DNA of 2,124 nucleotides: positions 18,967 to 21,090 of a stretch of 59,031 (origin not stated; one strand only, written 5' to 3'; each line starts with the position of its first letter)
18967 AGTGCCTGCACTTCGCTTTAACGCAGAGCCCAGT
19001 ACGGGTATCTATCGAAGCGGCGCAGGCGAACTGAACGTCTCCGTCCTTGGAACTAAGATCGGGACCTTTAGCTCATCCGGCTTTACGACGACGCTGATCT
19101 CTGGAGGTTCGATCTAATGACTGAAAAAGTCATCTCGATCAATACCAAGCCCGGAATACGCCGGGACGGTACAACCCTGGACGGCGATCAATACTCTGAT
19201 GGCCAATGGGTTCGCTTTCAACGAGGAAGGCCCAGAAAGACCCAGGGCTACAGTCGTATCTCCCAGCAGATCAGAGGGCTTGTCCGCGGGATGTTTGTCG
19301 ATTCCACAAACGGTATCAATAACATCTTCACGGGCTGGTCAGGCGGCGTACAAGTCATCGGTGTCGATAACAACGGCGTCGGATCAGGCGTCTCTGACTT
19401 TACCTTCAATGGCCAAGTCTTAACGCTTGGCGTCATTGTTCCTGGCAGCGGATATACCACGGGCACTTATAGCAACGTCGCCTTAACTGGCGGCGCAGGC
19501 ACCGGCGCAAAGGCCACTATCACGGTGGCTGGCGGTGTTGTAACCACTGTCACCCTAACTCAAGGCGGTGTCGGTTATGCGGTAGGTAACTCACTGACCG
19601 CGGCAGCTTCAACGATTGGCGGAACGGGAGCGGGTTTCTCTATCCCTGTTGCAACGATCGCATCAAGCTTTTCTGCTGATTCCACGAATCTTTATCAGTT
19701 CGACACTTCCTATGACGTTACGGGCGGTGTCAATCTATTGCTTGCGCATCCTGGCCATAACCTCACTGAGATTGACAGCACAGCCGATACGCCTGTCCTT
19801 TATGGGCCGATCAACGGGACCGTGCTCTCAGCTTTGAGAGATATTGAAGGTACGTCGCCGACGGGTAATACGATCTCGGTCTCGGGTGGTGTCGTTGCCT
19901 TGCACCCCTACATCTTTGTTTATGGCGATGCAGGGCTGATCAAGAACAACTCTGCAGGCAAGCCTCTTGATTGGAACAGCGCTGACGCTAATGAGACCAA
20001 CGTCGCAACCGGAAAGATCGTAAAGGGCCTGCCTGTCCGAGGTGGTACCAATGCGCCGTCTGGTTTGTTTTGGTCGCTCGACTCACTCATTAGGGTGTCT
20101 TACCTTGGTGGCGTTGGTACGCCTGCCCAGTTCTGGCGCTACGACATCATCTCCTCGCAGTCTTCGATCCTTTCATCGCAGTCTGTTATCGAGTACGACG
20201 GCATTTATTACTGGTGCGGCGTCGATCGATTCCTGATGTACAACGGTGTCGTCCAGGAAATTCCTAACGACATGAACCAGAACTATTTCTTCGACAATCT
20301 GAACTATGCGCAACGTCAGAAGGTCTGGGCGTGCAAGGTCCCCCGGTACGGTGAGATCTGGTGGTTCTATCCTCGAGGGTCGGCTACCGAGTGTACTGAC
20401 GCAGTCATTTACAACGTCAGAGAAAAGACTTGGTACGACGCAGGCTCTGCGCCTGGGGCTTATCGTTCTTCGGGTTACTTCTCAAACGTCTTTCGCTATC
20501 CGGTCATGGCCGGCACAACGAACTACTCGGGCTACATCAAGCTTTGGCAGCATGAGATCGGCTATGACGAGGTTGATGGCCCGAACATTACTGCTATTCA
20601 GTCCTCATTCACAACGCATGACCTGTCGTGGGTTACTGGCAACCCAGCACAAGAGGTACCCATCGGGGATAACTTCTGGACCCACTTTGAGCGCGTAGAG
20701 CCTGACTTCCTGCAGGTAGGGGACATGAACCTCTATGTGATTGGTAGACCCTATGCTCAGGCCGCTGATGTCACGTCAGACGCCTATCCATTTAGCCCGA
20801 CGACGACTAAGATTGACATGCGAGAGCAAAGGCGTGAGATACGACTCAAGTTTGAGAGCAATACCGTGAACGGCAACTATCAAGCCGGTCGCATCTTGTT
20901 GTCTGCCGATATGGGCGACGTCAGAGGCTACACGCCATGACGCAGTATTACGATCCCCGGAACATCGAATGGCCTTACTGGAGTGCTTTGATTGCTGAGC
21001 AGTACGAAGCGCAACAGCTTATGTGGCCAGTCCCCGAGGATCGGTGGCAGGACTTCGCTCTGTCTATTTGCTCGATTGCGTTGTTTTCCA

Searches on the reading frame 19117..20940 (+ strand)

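Call 40: search_protein_families(library=phrogs, proteins=[window:19117-20940:+], max_evalue=0.00001)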
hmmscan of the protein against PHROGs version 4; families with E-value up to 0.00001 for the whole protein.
window:19117-20940:+ (607 aa): 5 families
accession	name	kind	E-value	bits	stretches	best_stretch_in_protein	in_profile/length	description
phrog_3287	-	head and packaging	3.3e-31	109.7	1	281-587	185-508/524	virion structural protein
phrog_5342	-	tail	2.1e-11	42.4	1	106-175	2371-2439/3319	tail fiber protein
phrog_6005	-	head and packaging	1e-09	37.5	1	76-183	197-308/1512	virion structural protein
phrog_438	-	tail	8.4e-07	29.5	1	92-172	189-269/478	baseplate wedge subunit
phrog_32294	-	tail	4.3e-06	24.6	1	97-181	1914-1995/2435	baseplate wedge subunit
